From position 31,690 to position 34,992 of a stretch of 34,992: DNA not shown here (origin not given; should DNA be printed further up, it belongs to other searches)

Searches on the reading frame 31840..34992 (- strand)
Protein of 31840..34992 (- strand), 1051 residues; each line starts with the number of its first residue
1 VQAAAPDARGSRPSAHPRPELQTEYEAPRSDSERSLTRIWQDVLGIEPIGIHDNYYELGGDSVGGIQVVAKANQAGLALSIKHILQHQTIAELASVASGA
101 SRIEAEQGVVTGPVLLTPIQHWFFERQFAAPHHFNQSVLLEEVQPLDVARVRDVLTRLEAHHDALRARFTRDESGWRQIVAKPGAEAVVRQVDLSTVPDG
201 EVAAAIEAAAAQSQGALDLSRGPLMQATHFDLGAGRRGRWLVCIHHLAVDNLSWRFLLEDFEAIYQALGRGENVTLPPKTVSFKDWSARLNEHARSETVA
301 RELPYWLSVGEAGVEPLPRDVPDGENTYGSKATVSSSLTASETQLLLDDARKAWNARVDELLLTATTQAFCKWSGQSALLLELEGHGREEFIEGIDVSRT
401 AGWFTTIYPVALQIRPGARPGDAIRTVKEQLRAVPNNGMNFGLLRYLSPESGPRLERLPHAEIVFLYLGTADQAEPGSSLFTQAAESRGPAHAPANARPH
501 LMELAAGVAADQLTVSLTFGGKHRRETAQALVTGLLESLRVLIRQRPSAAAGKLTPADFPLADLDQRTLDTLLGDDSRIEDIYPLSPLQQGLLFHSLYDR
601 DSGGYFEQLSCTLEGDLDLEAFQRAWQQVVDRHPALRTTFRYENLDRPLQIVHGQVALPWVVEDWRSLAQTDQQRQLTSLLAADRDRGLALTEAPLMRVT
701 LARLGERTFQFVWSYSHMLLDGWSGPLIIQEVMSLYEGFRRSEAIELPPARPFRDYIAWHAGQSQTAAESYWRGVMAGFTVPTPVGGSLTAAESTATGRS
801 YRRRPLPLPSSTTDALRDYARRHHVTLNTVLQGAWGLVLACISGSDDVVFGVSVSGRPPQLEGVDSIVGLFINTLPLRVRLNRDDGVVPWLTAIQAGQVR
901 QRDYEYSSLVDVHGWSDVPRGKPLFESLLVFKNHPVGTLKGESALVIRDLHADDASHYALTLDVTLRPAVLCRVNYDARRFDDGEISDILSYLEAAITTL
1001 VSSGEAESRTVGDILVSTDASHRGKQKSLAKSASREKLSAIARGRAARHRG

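Call 10: search_protein_families(library=pfam, proteins=[window:31840-34992:-], max_evalue=0.001)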
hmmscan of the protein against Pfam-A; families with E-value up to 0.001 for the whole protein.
window:31840-34992:- (1051 aa): 2 families
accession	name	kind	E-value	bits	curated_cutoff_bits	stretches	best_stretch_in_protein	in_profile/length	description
PF00668.25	Condensation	-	3.1e-144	481.5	30.6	2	580-1010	2-443/456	Condensation domain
PF00550.31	PP-binding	-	8.7e-12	45.6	20.8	1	36-94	3-64/67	Phosphopantetheine attachment site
